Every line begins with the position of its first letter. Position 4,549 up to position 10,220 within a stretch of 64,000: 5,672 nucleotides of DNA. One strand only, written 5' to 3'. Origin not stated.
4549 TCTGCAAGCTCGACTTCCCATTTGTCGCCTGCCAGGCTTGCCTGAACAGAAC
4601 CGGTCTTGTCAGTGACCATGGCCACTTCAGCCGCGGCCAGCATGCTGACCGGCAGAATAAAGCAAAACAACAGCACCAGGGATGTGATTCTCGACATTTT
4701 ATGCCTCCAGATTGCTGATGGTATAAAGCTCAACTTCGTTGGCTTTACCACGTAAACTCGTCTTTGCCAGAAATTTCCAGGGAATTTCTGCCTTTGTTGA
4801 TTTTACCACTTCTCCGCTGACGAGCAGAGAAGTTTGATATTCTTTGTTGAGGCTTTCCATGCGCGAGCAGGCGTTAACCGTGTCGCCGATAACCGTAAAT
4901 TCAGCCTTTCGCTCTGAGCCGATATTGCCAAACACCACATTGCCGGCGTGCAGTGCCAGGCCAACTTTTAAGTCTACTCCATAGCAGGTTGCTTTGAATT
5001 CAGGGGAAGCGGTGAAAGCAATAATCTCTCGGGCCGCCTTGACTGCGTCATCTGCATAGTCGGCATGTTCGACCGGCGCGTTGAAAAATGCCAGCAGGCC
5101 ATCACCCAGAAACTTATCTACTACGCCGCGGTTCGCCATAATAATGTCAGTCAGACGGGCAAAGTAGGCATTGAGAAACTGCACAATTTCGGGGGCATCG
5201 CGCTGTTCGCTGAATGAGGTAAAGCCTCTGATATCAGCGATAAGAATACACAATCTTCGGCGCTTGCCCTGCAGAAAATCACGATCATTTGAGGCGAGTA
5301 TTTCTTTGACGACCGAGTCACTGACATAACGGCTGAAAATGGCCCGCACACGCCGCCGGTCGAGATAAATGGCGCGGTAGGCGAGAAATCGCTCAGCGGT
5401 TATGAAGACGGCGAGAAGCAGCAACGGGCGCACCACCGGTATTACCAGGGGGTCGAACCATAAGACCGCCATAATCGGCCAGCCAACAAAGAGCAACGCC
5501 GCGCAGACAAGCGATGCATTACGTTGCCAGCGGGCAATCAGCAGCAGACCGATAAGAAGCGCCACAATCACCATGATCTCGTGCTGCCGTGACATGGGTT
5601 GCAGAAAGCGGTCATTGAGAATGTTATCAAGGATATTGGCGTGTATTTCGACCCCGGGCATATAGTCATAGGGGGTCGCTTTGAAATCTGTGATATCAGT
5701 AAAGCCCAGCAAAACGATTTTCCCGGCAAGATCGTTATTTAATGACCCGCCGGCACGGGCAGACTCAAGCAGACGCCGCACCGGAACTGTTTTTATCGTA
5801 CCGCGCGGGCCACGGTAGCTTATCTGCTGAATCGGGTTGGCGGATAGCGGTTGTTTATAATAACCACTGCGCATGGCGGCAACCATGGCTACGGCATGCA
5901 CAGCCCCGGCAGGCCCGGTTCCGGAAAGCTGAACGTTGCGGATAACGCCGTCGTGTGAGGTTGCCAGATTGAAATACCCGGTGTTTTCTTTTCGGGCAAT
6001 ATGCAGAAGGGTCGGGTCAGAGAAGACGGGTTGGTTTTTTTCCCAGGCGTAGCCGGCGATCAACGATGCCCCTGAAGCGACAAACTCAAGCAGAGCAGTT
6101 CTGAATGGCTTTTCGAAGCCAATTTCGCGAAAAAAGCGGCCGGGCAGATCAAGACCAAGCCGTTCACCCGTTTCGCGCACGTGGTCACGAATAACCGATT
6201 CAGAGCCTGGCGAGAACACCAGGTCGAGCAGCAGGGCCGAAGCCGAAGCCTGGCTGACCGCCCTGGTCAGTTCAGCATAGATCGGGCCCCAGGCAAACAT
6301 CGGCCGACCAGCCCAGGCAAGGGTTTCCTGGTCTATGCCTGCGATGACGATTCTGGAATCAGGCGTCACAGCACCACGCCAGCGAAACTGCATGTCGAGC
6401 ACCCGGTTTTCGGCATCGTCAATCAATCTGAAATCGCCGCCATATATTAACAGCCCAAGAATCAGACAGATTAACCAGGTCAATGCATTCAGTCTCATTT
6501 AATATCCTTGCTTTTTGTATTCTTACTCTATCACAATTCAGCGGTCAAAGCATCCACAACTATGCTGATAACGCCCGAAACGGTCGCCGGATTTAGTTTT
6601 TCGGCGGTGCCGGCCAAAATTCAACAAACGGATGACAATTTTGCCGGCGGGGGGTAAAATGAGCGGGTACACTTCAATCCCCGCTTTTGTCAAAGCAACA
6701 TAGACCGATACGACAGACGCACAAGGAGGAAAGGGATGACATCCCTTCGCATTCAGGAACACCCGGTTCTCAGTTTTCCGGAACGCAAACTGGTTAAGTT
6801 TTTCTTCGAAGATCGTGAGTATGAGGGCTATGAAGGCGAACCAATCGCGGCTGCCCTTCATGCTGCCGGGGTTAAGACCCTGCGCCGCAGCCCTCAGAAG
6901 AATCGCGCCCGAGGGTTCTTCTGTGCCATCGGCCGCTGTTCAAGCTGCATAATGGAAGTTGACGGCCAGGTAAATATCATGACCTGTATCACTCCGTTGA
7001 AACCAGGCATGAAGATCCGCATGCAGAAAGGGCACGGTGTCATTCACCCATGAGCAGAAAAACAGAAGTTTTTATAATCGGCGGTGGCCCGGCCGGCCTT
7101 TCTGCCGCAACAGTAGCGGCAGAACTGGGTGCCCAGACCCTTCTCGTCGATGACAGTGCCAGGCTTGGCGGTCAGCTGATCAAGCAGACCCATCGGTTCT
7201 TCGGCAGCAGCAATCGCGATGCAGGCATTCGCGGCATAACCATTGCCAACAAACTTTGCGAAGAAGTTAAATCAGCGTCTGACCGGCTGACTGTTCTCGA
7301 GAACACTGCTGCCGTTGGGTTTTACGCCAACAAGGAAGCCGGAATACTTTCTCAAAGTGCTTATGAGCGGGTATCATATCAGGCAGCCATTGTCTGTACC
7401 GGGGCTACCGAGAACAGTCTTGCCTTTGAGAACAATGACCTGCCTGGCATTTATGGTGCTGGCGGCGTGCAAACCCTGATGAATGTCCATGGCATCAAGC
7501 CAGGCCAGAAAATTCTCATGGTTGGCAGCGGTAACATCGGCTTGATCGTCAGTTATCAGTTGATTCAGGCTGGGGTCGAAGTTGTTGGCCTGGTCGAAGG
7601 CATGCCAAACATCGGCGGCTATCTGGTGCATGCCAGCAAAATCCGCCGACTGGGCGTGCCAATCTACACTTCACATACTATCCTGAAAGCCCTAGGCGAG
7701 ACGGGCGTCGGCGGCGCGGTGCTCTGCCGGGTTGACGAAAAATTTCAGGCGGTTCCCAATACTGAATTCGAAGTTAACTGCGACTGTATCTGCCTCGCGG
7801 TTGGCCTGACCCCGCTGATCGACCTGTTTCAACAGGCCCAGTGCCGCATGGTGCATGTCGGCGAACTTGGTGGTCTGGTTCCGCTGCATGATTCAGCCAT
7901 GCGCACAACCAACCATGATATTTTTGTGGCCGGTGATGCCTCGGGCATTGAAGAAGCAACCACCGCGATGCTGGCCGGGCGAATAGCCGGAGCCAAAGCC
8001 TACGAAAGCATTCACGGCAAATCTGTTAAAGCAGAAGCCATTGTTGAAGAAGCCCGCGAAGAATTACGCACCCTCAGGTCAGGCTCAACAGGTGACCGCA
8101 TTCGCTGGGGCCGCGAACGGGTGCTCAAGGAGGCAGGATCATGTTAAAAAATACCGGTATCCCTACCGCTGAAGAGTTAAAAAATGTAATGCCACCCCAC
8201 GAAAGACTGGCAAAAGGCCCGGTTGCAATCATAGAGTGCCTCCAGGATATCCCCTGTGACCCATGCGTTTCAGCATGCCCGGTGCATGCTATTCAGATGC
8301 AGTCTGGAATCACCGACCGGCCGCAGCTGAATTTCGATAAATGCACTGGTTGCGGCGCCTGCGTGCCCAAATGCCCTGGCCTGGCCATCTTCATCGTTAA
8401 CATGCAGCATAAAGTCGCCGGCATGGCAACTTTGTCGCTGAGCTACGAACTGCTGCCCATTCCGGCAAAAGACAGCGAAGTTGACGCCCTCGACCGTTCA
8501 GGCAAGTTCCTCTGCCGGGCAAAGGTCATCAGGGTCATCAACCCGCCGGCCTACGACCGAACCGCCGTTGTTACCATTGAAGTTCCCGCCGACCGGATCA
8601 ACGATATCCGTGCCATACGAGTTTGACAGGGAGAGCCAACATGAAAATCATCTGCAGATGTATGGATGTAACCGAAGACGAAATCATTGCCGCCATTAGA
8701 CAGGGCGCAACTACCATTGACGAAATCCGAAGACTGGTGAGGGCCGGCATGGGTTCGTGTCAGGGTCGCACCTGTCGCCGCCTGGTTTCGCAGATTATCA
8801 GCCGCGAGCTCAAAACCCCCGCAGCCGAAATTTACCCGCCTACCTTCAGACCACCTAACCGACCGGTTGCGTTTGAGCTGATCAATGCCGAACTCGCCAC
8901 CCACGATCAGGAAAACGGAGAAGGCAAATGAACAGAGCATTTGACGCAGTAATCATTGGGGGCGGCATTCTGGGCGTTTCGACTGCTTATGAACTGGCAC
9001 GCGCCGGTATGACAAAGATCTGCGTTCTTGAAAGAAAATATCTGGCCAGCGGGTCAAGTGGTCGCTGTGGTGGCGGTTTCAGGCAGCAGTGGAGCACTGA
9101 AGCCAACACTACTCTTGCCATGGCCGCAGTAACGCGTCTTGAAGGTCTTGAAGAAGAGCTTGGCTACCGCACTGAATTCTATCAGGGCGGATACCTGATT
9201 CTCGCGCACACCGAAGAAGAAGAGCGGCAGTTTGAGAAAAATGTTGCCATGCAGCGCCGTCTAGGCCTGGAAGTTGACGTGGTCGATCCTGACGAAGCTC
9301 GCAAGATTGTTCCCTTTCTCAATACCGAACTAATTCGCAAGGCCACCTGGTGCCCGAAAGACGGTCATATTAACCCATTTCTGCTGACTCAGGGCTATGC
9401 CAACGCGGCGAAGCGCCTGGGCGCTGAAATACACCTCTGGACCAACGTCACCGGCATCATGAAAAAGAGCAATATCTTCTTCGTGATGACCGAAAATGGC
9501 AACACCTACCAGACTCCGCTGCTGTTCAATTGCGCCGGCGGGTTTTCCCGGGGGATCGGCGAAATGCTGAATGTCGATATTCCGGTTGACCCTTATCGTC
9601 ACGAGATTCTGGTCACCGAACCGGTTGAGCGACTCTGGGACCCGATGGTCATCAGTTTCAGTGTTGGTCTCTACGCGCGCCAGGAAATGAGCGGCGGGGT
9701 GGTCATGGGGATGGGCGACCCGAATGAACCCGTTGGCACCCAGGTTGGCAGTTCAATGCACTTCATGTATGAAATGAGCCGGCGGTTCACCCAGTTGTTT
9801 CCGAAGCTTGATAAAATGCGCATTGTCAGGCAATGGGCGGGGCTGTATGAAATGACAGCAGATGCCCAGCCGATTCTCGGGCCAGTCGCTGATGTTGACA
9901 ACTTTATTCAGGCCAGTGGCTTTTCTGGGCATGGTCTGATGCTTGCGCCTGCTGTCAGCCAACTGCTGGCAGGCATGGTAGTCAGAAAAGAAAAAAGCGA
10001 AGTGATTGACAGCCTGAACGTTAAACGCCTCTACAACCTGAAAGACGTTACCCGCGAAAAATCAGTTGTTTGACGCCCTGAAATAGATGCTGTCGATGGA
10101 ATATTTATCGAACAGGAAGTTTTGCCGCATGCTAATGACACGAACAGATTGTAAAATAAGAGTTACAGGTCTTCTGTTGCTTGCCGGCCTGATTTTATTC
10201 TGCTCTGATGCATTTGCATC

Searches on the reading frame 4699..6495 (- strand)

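Call 21: search_protein_families(library=pfam, proteins=[window:4699-6495:-], max_evalue=0.00001)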
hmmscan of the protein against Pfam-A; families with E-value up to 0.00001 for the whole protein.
window:4699-6495:- (598 aa): 2 families
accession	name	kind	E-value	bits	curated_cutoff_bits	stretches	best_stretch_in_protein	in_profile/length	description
PF05226.16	CHASE2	-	1.5e-33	116.9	26.3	1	12-317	6-255/257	CHASE2 domain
PF00211.25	Guanylate_cyc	-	3.6e-19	69.5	21.9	1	414-594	8-182/183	Adenylate and Guanylate cyclase catalytic domain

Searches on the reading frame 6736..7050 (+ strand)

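Call 21: search_protein_families(library=pfam, proteins=[window:6736-7050:+], max_evalue=0.00001)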
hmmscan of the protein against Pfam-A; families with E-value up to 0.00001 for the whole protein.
window:6736-7050:+ (105 aa): 1 family
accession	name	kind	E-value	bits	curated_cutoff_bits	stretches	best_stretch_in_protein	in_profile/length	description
PF13510.11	Fer2_4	-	6.4e-28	97.1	22.8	1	18-98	2-81/82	2Fe-2S iron-sulfur cluster binding domain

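Call 73: search_protein_families(library=ncbifam, proteins=[window:6736-7050:+], max_evalue=0.00001)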
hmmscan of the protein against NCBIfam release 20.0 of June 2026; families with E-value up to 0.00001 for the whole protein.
window:6736-7050:+ (105 aa): 1 family
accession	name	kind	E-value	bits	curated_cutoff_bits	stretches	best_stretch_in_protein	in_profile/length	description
TIGR01372.1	soxA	subfamily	9.2e-07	27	1164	1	18-76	16-74/996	sarcosine oxidase subunit alpha family protein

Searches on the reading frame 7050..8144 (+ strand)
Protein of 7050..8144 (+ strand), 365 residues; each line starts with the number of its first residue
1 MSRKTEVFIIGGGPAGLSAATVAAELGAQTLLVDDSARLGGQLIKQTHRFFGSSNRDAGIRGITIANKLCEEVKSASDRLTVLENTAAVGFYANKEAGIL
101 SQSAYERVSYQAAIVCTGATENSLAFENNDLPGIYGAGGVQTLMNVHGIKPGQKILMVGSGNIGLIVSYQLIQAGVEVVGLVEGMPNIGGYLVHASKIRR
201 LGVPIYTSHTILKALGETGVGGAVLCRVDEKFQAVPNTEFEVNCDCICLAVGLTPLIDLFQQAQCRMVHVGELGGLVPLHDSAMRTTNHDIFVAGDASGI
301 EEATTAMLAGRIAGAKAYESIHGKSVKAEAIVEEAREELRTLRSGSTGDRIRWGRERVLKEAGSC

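Call 21: search_protein_families(library=pfam, proteins=[window:7050-8144:+], max_evalue=0.00001)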
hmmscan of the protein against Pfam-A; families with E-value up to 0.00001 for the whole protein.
window:7050-8144:+ (365 aa): 6 families
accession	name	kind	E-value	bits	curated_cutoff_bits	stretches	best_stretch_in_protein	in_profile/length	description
PF07992.20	Pyr_redox_2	-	1.5e-31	110.4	26.1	1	6-310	2-291/291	Pyridine nucleotide-disulphide oxidoreductase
PF12831.13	FAD_oxidored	-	7.3e-11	42.4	27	1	6-75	1-70/416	FAD dependent oxidoreductase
PF13450.12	NAD_binding_8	-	1e-09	38.9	21.9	0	9-43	1-35/68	NAD(P)-binding Rossmann-like domain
PF00070.33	Pyr_redox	-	6.7e-08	33.4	22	0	7-63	2-58/82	Pyridine nucleotide-disulphide oxidoreductase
PF13738.12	Pyr_redox_3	-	8.3e-07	29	30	0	9-60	2-57/305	Pyridine nucleotide-disulphide oxidoreductase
PF01494.25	FAD_binding_3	-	1.9e-06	27.8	22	0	4-36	1-33/349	FAD binding domain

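Call 73: search_protein_families(library=ncbifam, proteins=[window:7050-8144:+], max_evalue=0.00001)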
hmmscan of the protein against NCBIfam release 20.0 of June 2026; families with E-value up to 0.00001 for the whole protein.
window:7050-8144:+ (365 aa): 35 families (the best 25 are shown)
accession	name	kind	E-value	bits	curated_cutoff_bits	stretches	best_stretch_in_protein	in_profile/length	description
TIGR01372.1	soxA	subfamily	1.9e-39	135.2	1164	1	4-327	168-488/996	sarcosine oxidase subunit alpha family protein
TIGR01292.1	TRX_reduct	equivalog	5.3e-18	64.8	343.45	1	6-319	2-298/300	thioredoxin-disulfide reductase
NF009410.0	PRK12771.1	subfamily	2.1e-15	56.3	516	0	228-331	353-455/566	NAD(P)-binding protein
TIGR01350.1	lipoamide_DH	equivalog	4.3e-12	45.5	408.8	1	94-319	116-331/461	dihydrolipoyl dehydrogenase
NF045599.1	bili_reduct_long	exception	5.5e-12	44.7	750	1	3-43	380-420/641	bilirubin reductase, long form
TIGR03140.1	AhpF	equivalog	1.9e-10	39.9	502.9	1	4-317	212-508/515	alkyl hydroperoxide reductase subunit F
TIGR01318.1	gltD_gamma_fam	subfamily_domain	4.5e-10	38.7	482.95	0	232-315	375-459/467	glutamate synthase, small subunit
NF004939.0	PRK06292.1-1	equivalog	6.2e-10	38.3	435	1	153-320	173-336/476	dihydrolipoyl dehydrogenase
TIGR03997.1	mycofact_OYE_2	equivalog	8.9e-10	37.6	793.15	1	3-45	378-420/645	mycofactocin system FadH/OYE family oxidoreductase 2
NF009409.0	PRK12770.1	subfamily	1.2e-09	37.7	343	0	151-317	172-346/360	putative glutamate synthase subunit beta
TIGR02053.1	MerA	equivalog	3.8e-09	36.1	454.45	1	104-318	124-329/465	mercury(II) reductase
NF004991.0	PRK06370.1-3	subfamily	4.7e-09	35.3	620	0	6-44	37-74/509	FAD-containing oxidoreductase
NF041087.1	bile_acid_BaiCD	equivalog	8.3e-09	34.1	825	1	4-254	380-598/642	bile acid Fe-S flavoenzyme BaiCD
NF009454.0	PRK12814.1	equivalog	2.2e-08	33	916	0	234-329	416-508/657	putative NADPH-dependent glutamate synthase small subunit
NF009408.0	PRK12769.1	equivalog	2.2e-08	32.7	1003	0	233-326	562-656/659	formate-dependent uric acid utilization protein AegA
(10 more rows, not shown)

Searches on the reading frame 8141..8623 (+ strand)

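Call 21: search_protein_families(library=pfam, proteins=[window:8141-8623:+], max_evalue=0.00001)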
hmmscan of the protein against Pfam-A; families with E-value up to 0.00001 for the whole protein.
window:8141-8623:+ (161 aa): 6 families
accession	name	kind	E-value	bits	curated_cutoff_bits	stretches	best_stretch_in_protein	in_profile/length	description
PF00037.32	Fer4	-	7.5e-10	38.6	21.1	1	62-83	2-23/24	4Fe-4S binding domain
PF12838.12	Fer4_7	-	5e-09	36.9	27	1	38-79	4-49/52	4Fe-4S dicluster domain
PF25160.1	LdpA_Fe-S-bd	-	4e-07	30.1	27.6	1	40-83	7-43/49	LdpA Fe-S cluster-binding domain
PF13484.11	Fer4_16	-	9.3e-07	30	30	0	67-83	1-17/66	4Fe-4S double cluster binding domain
PF13237.11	Fer4_10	-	1.1e-06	28.9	25.5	1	37-79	10-53/53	4Fe-4S dicluster domain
PF13187.11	Fer4_9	-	1.6e-06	28.4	27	1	39-80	5-49/52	4Fe-4S dicluster domain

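Call 73: search_protein_families(library=ncbifam, proteins=[window:8141-8623:+], max_evalue=0.00001)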
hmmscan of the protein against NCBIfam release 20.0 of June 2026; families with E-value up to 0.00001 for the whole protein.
window:8141-8623:+ (161 aa): 25 families
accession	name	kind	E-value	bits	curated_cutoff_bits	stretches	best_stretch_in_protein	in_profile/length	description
NF005503.0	PRK07118.1-2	equivalog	3.8e-08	32.9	252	1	41-94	145-195/292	RnfABCDGE type electron transport complex subunit B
NF003475.0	PRK05113.1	equivalog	9.8e-08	32.1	203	1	21-92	100-169/190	electron transport complex subunit RsxB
TIGR02179.1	PorD_KorD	subfamily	1.2e-07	31.7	60.05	1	37-87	28-76/78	2-oxoacid:acceptor oxidoreductase, delta subunit, pyruvate/2-ketoisovalerate family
NF045992.1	CircClkLdpA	equivalog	1.8e-07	30.6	450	1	28-97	100-166/360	circadian clock protein LdpA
TIGR04105.1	FeFe_hydrog_B1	subfamily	2e-07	30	450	1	41-84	165-206/462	monomeric [FeFe] hydrogenase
NF005504.0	PRK07118.1-3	equivalog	4.2e-07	29.6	437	1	39-85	145-190/293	Fe-S cluster domain-containing protein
NF042909.1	FMH_DH_FwdF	exception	5e-07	29.1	375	1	30-91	221-282/336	tungsten-dependent formylmethanofuran dehydrogenase subunit FwdF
NF004537.0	PRK05888.1-3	equivalog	5.3e-07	29.3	163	0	37-117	71-157/204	NADH-quinone oxidoreductase subunit NuoI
NF045874.1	Vhu_polyferre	exception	7.2e-07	28.3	600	1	35-91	267-317/381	F420-non-reducing hydrogenase associated-polyferredoxin VhuB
NF040684.1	PorD_Arch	equivalog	9e-07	28.9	120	1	37-85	35-81/85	pyruvate synthase subunit PorD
TIGR03294.1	FrhG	equivalog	1.1e-06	28.6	245.5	1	38-81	178-218/228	coenzyme F420 hydrogenase subunit gamma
TIGR02700.1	flavo_MJ0208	hypoth_equivalog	1.1e-06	28.1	251.35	1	38-84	152-195/234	dihydromethanopterin reductase (acceptor)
NF038196.1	ferrodoxin_EFR1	subfamily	1.2e-06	28.8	75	1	37-89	187-235/242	EFR1 family ferrodoxin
TIGR01944.1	rnfB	subfamily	2.1e-06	27.4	68.7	1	21-93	100-170/190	RnfABCDGE type electron transport complex subunit B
NF005415.0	PRK06991.1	equivalog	2.4e-06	27.4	281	1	27-97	78-146/284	electron transport complex subunit RsxB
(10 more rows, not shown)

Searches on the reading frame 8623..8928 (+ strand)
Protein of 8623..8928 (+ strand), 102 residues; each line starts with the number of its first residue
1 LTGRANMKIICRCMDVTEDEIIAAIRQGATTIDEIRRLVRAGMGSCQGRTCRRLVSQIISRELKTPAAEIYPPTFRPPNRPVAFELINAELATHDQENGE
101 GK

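Call 21: search_protein_families(library=pfam, proteins=[window:8623-8928:+], max_evalue=0.00001)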
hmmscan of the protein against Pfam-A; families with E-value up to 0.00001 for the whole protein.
window:8623-8928:+ (102 aa): 2 families
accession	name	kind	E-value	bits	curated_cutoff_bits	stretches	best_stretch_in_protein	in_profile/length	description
PF04324.20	Fer2_BFD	-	6e-15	55.8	26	1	9-60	1-49/50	BFD-like [2Fe-2S] binding domain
PF17806.6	SO_alpha_A3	-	9e-12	45.6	23.1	1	10-89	6-85/87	Sarcosine oxidase A3 domain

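Call 73: search_protein_families(library=ncbifam, proteins=[window:8623-8928:+], max_evalue=0.00001)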
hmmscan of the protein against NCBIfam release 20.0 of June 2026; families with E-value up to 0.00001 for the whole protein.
window:8623-8928:+ (102 aa): 6 families
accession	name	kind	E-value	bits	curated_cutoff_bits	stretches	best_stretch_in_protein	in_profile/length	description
TIGR03377.1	glycerol3P_GlpA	equivalog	3.3e-10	39.1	552.8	1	5-65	418-480/530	anaerobic glycerol-3-phosphate dehydrogenase subunit GlpA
NF011565.0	PRK14989.1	subfamily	1.4e-08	33.3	883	1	8-69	422-480/847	nitrite reductase large subunit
TIGR02374.1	nitri_red_nirB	equivalog_domain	7.7e-08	31.2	578.35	1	7-65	416-471/794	nitrite reductase large subunit NirB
TIGR01372.1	soxA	subfamily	5.1e-07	27.9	1164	1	14-91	522-599/996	sarcosine oxidase subunit alpha family protein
NF045877.1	CopZ_Nterm_CU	equivalog_domain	1.1e-06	28.7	190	1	5-63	95-160/161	Csac_0668 family 2Fe-2S cluster-binding (seleno)protein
NF008313.0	PRK11101.1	equivalog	1.1e-06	27.5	425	1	3-64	426-488/548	anaerobic glycerol-3-phosphate dehydrogenase subunit A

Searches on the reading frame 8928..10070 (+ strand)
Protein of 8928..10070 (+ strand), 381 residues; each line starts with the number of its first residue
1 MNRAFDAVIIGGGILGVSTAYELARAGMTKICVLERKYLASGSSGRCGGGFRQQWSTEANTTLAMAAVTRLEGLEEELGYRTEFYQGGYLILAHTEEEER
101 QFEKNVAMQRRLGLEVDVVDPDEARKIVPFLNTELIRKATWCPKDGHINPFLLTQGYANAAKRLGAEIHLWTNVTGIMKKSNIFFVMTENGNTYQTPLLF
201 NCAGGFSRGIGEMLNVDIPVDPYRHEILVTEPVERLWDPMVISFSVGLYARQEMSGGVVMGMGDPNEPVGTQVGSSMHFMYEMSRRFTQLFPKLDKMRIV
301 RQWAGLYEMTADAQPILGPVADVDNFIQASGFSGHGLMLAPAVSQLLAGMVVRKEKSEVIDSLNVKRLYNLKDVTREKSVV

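Call 21: search_protein_families(library=pfam, proteins=[window:8928-10070:+], max_evalue=0.00001)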
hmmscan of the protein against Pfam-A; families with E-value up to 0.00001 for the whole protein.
window:8928-10070:+ (381 aa): 2 families
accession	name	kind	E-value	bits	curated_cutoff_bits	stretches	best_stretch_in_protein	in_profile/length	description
PF01266.30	DAO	-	6.1e-75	253.4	27.9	1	6-348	1-351/353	FAD dependent oxidoreductase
PF13738.12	Pyr_redox_3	-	3e-07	30.4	30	0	8-38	1-31/305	Pyridine nucleotide-disulphide oxidoreductase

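Call 73: search_protein_families(library=ncbifam, proteins=[window:8928-10070:+], max_evalue=0.00001)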
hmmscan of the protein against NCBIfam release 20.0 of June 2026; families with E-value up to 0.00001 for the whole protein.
window:8928-10070:+ (381 aa): 17 families
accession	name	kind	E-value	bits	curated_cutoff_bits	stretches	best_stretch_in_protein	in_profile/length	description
TIGR01373.1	soxB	subfamily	1.4e-52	178.9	529.45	1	4-368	30-399/407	sarcosine oxidase subunit beta family protein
TIGR02352.1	thiamin_ThiO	equivalog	2.2e-37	129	250.8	1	8-354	2-350/351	glycine oxidase ThiO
NF008425.0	PRK11259.1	equivalog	1.3e-25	90.2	257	1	2-368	2-375/377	N-methyl-L-tryptophan oxidase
NF001933.0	PRK00711.1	subfamily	9.8e-23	80.8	383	1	61-370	109-418/429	D-amino acid dehydrogenase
TIGR01377.1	soxA_mon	subfamily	1.8e-22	79.7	479.65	2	5-227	1-220/381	amino oxidase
NF033460.1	glycerol3P_ox_II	equivalog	5.3e-22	78.4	460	1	5-216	2-217/361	type 2 glycerol-3-phosphate oxidase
NF050086.1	pipecolate_AmaA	exception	1.7e-21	76.4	600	1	4-193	25-224/425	L-pipecolate oxidase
TIGR03377.1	glycerol3P_GlpA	equivalog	3.1e-20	72.2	552.8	1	6-307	1-304/530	anaerobic glycerol-3-phosphate dehydrogenase subunit GlpA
TIGR03364.1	HpnW_proposed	hypoth_equivalog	2.9e-18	66.1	285.1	1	6-204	2-194/365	TIGR03364 family FAD-dependent oxidoreductase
NF009074.0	PRK12409.1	equivalog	2.7e-17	63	494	1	59-222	106-273/410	D-amino acid dehydrogenase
TIGR03197.1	MnmC_Cterm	equivalog_domain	2.2e-16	60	174.2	1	7-204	2-200/400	FAD-dependent 5-carboxymethylaminomethyl-2-thiouridine(34) oxidoreductase MnmC1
NF002480.1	PRK01747.1-1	equivalog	1.5e-15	56.7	540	1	6-329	250-574/645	bifunctional tRNA (5-methylaminomethyl-2-thiouridine)(34)-methyltransferase MnmC2/FAD-dependent 5-carboxymethylaminomethyl-2-thiouridine(34)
NF008726.1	PRK11728.1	equivalog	2.8e-15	56.1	299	1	6-226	2-223/389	L-2-hydroxyglutarate oxidase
NF008313.0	PRK11101.1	equivalog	9.1e-15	54.2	425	1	5-229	9-235/548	anaerobic glycerol-3-phosphate dehydrogenase subunit A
TIGR03329.1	Phn_aa_oxid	hypoth_equivalog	4.1e-14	52.2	632.8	1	277-356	317-396/460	putative aminophosphonate oxidoreductase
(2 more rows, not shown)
